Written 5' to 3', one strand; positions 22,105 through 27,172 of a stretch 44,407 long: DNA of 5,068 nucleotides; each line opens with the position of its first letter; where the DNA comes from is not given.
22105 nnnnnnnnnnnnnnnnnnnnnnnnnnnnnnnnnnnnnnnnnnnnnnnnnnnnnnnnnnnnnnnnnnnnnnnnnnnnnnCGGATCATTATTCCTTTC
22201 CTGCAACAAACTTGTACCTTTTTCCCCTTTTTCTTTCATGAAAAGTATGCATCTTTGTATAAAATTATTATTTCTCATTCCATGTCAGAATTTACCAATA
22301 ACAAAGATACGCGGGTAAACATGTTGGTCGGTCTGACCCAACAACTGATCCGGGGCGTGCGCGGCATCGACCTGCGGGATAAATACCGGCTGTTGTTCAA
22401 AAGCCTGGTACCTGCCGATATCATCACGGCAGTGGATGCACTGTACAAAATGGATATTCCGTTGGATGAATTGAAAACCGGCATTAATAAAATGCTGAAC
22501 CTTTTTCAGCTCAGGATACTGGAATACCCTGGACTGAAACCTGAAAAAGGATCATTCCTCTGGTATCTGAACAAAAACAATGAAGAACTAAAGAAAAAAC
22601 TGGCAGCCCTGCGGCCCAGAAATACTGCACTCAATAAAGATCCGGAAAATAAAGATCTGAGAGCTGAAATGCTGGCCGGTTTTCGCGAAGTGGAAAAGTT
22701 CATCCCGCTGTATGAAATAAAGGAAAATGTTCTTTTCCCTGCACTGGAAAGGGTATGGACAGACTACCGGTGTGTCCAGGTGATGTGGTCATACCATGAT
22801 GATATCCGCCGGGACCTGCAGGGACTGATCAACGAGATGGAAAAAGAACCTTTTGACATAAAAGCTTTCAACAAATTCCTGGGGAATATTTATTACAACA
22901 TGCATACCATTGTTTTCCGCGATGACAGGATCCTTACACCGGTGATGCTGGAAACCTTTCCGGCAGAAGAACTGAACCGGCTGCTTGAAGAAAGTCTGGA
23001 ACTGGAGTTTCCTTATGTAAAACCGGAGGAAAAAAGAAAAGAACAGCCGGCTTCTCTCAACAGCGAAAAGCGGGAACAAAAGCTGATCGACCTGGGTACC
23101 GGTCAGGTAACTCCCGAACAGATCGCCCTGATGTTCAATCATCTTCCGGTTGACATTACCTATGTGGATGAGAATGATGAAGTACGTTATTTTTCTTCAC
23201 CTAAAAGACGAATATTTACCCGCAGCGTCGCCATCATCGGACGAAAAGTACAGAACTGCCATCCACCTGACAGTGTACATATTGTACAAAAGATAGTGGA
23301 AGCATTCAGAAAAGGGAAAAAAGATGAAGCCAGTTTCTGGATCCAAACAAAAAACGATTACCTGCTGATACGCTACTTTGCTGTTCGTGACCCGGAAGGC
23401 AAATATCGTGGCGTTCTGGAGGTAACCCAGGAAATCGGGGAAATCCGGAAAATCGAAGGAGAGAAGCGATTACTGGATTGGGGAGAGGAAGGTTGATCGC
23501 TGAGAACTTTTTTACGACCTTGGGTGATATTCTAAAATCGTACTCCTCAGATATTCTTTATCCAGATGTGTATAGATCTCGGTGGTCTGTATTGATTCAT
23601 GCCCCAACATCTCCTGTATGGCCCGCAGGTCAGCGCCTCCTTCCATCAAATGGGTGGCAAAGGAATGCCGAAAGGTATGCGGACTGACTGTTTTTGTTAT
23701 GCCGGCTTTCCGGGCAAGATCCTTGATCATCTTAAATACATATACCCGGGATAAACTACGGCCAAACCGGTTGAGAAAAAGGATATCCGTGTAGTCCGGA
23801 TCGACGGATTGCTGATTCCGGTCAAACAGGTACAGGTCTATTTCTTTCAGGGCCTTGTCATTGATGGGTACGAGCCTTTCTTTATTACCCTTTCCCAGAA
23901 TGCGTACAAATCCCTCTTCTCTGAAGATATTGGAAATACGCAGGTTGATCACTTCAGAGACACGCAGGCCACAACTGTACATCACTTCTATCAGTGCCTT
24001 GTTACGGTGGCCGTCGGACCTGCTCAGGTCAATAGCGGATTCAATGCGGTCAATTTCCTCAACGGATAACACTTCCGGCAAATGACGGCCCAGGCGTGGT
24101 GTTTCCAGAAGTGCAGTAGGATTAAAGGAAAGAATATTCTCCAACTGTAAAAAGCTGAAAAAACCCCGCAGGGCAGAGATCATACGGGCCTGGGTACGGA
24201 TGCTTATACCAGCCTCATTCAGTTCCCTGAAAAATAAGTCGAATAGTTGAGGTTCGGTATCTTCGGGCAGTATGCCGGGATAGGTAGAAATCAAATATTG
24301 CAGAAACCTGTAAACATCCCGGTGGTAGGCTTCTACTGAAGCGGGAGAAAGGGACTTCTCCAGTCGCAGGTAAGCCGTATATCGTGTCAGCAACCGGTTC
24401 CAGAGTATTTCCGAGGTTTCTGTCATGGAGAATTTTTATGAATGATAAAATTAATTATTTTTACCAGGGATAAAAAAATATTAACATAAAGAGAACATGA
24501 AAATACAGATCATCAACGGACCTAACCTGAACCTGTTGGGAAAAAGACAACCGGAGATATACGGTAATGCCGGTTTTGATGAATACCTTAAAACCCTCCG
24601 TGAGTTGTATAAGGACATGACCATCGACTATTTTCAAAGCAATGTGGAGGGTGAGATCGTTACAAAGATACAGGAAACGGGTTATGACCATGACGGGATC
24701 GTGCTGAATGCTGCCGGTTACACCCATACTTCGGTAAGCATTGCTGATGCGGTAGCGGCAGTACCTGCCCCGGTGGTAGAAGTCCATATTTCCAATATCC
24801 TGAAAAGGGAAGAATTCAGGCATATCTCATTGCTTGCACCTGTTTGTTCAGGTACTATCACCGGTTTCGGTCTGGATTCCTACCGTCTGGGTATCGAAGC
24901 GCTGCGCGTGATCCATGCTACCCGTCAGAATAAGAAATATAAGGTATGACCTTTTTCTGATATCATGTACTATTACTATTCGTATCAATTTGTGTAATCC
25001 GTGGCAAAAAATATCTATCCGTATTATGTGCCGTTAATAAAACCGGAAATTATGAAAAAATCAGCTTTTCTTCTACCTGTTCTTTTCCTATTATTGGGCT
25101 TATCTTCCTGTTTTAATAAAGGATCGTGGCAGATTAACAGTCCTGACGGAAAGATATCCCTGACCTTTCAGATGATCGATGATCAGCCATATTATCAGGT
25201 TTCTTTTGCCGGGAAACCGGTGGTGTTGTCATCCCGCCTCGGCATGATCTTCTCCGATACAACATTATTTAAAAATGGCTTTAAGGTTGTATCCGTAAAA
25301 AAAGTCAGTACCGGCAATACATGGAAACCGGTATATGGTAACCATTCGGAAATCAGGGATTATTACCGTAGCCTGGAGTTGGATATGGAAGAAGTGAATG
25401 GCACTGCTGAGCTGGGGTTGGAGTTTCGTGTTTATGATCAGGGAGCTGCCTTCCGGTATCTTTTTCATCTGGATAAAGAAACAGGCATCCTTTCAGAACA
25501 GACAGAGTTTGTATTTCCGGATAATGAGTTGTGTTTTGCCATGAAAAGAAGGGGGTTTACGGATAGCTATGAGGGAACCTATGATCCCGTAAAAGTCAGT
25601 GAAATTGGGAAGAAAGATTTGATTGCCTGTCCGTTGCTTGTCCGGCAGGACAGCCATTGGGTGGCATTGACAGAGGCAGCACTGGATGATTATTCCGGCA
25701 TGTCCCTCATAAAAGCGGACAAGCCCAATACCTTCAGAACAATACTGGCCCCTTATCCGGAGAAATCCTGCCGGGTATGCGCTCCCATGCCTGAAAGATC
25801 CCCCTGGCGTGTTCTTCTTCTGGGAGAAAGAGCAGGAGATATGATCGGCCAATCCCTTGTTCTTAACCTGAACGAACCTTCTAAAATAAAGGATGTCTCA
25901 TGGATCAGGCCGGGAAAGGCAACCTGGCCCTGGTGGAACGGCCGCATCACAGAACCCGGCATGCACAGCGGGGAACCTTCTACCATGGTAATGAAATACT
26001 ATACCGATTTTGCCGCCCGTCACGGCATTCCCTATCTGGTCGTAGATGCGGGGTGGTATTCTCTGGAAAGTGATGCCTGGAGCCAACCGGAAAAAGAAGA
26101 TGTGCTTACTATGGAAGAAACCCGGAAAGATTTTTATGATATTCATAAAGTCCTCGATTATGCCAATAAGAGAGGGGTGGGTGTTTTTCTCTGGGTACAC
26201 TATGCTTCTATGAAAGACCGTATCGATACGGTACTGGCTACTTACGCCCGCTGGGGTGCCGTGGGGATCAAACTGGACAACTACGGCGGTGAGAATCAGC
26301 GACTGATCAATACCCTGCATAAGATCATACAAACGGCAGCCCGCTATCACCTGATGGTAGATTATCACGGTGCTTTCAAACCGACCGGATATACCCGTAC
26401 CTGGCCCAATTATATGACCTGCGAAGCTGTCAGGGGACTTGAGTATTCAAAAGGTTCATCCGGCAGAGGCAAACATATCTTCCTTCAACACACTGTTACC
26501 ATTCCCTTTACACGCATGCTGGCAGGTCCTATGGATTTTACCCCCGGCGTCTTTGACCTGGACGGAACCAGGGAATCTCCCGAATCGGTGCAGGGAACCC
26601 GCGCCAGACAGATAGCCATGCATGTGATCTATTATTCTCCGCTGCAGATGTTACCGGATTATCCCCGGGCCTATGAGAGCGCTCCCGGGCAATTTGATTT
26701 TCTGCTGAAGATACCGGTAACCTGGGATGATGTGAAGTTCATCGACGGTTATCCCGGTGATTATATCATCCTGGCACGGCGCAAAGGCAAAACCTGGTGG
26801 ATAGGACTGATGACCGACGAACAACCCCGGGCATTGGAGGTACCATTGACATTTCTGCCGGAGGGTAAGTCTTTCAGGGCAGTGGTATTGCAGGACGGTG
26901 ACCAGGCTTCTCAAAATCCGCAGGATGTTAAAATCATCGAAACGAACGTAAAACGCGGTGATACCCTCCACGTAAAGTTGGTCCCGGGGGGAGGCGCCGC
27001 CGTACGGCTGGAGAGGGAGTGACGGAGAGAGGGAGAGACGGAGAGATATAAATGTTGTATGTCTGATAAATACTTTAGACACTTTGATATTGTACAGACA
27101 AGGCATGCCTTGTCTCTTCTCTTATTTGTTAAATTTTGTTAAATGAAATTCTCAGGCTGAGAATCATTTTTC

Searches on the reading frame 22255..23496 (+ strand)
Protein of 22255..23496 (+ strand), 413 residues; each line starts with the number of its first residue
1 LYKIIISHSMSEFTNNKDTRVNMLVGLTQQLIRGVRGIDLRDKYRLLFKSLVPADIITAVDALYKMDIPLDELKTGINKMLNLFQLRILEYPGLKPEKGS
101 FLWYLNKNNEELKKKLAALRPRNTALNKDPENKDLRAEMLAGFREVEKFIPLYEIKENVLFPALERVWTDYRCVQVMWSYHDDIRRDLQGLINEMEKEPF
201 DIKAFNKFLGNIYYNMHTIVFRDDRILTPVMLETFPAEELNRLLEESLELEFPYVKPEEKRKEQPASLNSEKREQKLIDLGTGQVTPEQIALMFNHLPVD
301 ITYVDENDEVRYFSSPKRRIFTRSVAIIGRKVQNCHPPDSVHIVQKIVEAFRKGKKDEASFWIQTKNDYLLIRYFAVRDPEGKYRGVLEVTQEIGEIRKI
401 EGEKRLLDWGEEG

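Call 4: search_protein_families(library=pfam, proteins=[window:22255-23496:+], max_evalue=0.01)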
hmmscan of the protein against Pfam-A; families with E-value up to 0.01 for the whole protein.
window:22255-23496:+ (413 aa): 4 families
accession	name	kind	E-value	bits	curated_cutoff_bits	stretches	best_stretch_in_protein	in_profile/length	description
PF13596.12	PAS_10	-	3.7e-31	108.3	22.1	1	291-394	2-105/106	PAS domain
PF01814.28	Hemerythrin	-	8.1e-05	23.5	25.3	1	105-208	6-104/127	Hemerythrin HHE cation binding domain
PF08448.16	PAS_4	-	0.00017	22.3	23.1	1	294-396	1-107/110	PAS fold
PF13426.13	PAS_9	-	0.00071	20.3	27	0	304-394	7-101/103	PAS domain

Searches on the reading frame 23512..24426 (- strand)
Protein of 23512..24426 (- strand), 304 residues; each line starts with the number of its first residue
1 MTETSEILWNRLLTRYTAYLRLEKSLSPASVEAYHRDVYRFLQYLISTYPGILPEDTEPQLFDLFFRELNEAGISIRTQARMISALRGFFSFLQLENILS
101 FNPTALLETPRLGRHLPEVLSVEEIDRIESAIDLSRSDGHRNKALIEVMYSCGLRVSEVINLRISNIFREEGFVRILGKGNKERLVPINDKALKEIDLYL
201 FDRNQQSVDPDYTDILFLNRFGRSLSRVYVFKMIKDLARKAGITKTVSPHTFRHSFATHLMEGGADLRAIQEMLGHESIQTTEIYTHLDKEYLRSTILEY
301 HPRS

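Call 4: search_protein_families(library=pfam, proteins=[window:23512-24426:-], max_evalue=0.01)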
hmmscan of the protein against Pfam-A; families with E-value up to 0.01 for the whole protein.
window:23512-24426:- (304 aa): 3 families
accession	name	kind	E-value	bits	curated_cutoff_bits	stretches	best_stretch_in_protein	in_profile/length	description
PF00589.27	Phage_integrase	-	4.7e-47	160.4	27.1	1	119-291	2-171/172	Phage integrase family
PF02899.23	Phage_int_SAM_1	-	2.8e-15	56.8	22.3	1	14-96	2-82/83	Phage integrase, N-terminal SAM-like domain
PF13495.12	Phage_int_SAM_4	-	0.0013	19.5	27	1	12-91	1-76/85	Phage integrase, N-terminal SAM-like domain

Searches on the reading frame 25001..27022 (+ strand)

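Call 4: search_protein_families(library=pfam, proteins=[window:25001-27022:+], max_evalue=0.01)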
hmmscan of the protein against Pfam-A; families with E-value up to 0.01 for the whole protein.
window:25001-27022:+ (673 aa): 3 families
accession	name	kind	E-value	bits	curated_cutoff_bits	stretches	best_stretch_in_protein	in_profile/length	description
PF10566.15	Glyco_hydro_97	-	1.4e-82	277.6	32.5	1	298-572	1-275/275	Glycoside hydrolase 97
PF14508.12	GH97_N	-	4.6e-59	200.1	25.3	1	45-293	1-229/229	Glycosyl-hydrolase 97 N-terminal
PF14509.12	GH97_C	-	8e-31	106.6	25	1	574-670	1-96/97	Glycosyl-hydrolase 97 C-terminal, oligomerisation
